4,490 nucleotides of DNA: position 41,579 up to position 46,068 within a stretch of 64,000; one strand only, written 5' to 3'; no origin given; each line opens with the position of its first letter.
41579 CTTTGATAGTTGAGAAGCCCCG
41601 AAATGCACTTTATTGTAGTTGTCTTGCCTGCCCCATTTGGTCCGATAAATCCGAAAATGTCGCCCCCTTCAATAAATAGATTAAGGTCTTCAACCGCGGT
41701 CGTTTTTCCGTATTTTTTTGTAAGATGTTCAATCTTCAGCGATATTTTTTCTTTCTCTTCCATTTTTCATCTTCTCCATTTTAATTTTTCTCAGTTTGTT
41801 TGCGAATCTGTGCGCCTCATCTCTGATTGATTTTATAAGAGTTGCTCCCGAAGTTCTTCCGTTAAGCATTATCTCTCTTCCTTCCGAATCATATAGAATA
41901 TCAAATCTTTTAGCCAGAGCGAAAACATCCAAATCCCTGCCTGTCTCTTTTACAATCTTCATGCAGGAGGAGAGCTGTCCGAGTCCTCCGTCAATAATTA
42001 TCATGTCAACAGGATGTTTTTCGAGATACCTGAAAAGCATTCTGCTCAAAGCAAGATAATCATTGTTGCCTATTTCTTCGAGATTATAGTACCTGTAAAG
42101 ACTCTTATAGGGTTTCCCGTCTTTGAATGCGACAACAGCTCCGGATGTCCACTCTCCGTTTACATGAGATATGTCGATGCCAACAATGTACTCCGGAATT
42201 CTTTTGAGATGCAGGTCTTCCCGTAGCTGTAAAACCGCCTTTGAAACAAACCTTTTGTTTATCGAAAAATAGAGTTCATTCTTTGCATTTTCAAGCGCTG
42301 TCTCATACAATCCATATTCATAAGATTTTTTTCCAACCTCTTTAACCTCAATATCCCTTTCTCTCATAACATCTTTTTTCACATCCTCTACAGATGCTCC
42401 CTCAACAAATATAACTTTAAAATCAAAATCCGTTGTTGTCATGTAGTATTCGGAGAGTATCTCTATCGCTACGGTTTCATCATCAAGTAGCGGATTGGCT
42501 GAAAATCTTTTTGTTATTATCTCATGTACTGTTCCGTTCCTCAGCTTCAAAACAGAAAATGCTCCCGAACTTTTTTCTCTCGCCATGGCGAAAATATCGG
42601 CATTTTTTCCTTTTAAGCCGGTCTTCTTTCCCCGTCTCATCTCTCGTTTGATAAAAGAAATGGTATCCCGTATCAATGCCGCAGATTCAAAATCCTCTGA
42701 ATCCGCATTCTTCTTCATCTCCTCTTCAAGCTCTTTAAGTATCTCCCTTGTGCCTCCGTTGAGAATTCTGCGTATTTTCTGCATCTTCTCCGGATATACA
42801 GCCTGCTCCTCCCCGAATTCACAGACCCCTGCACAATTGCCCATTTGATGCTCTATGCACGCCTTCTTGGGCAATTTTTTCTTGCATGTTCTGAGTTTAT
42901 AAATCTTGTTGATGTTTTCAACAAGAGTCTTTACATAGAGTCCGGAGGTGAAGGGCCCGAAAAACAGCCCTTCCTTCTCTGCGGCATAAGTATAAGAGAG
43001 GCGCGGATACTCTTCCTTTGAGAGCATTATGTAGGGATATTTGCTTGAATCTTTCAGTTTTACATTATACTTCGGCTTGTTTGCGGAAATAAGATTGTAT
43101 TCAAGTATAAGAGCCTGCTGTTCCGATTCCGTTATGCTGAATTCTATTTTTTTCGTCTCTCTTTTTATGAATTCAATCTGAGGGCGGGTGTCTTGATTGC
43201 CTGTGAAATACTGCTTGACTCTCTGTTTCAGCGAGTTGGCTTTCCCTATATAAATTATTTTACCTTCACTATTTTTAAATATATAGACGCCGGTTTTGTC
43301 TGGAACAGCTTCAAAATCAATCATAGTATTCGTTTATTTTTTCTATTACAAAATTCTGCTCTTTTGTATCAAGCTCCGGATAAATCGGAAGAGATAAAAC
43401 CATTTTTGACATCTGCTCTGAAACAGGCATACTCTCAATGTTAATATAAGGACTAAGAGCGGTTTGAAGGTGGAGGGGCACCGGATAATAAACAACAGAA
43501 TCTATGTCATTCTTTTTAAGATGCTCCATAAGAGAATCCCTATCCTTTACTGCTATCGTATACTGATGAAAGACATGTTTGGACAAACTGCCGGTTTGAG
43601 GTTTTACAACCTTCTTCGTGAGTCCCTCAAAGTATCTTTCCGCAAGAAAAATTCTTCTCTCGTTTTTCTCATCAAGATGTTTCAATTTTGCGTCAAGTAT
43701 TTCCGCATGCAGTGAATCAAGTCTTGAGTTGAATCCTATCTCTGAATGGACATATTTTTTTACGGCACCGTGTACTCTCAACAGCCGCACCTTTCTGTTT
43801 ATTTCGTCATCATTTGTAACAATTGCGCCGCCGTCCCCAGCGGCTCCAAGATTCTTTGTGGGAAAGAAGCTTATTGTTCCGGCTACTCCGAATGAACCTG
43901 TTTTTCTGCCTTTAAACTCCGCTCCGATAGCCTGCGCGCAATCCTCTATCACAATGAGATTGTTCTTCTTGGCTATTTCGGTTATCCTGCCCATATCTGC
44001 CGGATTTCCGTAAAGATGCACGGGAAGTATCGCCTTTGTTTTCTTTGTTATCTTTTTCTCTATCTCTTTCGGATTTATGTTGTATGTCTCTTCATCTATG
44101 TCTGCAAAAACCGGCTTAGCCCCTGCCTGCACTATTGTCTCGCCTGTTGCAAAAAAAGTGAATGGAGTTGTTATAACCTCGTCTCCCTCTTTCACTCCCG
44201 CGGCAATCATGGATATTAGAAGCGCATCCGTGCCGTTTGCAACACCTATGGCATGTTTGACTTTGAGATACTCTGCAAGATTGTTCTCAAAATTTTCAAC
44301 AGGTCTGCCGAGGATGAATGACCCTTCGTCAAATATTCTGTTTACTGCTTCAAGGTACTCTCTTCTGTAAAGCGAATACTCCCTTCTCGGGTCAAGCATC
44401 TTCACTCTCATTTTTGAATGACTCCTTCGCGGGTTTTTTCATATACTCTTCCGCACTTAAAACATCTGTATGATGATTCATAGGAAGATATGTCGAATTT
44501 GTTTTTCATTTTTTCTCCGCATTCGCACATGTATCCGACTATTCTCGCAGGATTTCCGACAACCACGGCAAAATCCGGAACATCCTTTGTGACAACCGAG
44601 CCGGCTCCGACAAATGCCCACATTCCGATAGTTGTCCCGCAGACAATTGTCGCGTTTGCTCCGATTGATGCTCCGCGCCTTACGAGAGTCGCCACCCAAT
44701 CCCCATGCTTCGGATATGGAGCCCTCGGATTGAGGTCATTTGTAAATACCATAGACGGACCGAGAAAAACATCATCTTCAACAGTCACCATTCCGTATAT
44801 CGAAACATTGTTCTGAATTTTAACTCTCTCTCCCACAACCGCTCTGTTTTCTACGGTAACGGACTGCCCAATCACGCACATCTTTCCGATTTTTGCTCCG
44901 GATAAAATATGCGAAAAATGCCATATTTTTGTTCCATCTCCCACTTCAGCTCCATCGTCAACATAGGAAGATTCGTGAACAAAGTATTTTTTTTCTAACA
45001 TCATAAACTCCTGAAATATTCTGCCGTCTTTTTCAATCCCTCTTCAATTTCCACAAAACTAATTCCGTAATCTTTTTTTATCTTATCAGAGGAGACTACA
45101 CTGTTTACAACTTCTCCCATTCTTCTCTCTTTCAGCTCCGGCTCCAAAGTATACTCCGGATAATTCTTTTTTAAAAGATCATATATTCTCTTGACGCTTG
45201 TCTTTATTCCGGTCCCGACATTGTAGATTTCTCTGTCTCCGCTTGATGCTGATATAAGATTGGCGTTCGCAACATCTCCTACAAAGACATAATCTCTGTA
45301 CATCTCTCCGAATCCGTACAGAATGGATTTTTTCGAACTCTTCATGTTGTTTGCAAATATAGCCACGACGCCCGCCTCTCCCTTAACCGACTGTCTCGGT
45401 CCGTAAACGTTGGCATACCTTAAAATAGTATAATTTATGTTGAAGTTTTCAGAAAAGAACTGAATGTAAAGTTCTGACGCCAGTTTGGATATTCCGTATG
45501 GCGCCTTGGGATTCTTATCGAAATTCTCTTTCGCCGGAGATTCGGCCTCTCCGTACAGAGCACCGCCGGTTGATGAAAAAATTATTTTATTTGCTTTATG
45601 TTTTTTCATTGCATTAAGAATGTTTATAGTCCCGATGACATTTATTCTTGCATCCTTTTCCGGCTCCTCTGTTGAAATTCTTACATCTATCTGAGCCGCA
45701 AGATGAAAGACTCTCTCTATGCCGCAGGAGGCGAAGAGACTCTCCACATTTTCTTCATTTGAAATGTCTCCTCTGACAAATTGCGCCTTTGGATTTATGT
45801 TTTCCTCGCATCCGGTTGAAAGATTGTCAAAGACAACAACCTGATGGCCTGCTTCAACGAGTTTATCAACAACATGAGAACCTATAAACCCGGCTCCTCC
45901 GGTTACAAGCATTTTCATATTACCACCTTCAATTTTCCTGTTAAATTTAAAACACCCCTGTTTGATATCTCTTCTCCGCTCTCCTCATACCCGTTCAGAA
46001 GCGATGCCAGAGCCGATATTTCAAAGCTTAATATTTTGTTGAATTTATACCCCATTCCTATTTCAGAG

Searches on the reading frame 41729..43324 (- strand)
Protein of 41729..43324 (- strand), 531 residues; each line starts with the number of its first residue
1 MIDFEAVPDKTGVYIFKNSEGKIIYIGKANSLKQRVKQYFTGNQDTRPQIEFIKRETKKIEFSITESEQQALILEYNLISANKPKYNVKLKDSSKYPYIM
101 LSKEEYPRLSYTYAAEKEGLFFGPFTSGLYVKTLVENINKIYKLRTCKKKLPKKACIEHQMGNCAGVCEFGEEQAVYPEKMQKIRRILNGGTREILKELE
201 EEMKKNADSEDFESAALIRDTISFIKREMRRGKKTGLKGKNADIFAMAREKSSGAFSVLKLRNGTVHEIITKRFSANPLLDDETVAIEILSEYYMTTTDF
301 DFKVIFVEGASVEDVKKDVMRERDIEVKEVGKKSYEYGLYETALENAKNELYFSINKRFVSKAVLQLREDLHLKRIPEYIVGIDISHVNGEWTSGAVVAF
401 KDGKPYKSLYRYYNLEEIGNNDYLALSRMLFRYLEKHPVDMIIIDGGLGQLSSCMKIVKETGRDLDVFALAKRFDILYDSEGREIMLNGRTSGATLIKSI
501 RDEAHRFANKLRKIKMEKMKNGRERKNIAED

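Call 93: search_protein_families(library=pfam, proteins=[window:41729-43324:-], max_evalue=0.00001)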
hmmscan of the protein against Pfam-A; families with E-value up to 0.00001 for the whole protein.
window:41729-43324:- (531 aa): 3 families
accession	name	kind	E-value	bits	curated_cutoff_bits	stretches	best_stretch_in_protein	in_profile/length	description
PF08459.17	UvrC_RNaseH_dom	-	2.1e-32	112.6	22.3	1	369-508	2-158/159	UvrC RNAse H endonuclease domain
PF01541.30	GIY-YIG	-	3e-12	47.1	22.6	1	11-87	2-78/78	GIY-YIG catalytic domain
PF02151.25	UVR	-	4.4e-08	33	21.5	1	194-227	2-35/36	UvrB/uvrC motif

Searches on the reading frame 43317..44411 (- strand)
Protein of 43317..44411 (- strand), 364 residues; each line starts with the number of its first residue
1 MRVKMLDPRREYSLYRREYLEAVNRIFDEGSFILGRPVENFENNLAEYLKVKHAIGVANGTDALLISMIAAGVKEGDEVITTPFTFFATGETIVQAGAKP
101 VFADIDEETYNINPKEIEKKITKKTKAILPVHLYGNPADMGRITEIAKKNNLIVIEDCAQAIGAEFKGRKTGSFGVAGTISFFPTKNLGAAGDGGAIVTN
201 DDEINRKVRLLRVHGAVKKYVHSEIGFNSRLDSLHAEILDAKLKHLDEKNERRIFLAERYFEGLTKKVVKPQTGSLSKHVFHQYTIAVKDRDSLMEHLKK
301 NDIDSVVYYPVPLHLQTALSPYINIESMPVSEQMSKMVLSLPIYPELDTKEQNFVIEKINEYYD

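Call 93: search_protein_families(library=pfam, proteins=[window:43317-44411:-], max_evalue=0.00001)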
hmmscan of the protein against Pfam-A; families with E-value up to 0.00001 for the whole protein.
window:43317-44411:- (364 aa): 3 families
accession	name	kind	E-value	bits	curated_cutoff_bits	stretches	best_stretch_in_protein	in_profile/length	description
PF01041.23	DegT_DnrJ_EryC1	-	6.9e-121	404.3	19.8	1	17-359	5-359/360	DegT/DnrJ/EryC1/StrS aminotransferase family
PF01053.26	Cys_Met_Meta_PP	-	2.3e-06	26.9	27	1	39-211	55-225/381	Cys/Met metabolism PLP-dependent enzyme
PF00266.25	Aminotran_5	-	9.2e-06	25.3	21.5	0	32-164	39-182/371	Aminotransferase class-V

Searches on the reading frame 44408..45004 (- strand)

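Call 93: search_protein_families(library=pfam, proteins=[window:44408-45004:-], max_evalue=0.00001)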
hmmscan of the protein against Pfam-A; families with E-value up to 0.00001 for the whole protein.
window:44408-45004:- (198 aa): 3 families
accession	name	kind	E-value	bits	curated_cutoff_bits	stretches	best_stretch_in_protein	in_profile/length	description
PF00132.30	Hexapep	-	2.4e-19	68.6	27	2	18-52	1-35/36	Bacterial transferase hexapeptide (six repeats)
PF14602.12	Hexapep_2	-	6.3e-09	35.8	27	0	114-140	10-34/34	Hexapeptide repeat of succinyl-transferase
PF25084.1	LbH_EIF2B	-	1e-07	32.3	54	1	5-73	8-74/105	EIF2B subunit epsilon LbH domain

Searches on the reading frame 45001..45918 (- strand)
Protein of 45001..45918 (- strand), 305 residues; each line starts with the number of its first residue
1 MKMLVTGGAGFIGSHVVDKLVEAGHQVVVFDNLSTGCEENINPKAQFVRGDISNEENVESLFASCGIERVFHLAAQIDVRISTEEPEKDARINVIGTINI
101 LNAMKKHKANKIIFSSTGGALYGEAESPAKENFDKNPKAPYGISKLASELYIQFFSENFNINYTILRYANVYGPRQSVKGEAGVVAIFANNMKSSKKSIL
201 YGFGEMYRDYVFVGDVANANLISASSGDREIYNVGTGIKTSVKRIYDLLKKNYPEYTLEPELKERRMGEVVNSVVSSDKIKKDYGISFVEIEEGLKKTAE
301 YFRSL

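Call 93: search_protein_families(library=pfam, proteins=[window:45001-45918:-], max_evalue=0.00001)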
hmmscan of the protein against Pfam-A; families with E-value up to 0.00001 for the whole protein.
window:45001-45918:- (305 aa): 10 families
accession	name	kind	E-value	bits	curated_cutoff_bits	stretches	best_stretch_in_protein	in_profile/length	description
PF01370.27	Epimerase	-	5.3e-59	200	20.9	1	3-235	1-240/240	NAD dependent epimerase/dehydratase family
PF16363.11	GDP_Man_Dehyd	-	7.1e-52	177.3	27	1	4-253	1-266/332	GDP-mannose 4,6 dehydratase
PF01073.25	3Beta_HSD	-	2.5e-23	82.9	22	1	4-224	1-229/280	3-beta hydroxysteroid dehydrogenase/isomerase family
PF04321.23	RmlD_sub_bind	-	7.8e-19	68.3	27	1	1-175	1-155/287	RmlD substrate binding domain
PF02719.21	Polysacc_synt_2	-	5.2e-18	65.7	20.2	1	4-178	2-178/293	Polysaccharide biosynthesis protein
PF13460.12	NAD_binding_10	-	7.6e-15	55.7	27.2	1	7-171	1-146/184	NAD(P)H-binding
PF07993.18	NAD_binding_4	-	2.9e-14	53.3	20.1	1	40-185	58-219/258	Male sterility protein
PF00106.31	adh_short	-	1.8e-06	28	26.6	1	3-122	3-141/195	short chain dehydrogenase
PF05368.20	NmrA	-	4.6e-06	26.9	27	1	2-149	4-140/298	NmrA-like family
PF08659.16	KR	-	7e-06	26.5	22.6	0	3-125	3-144/180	KR domain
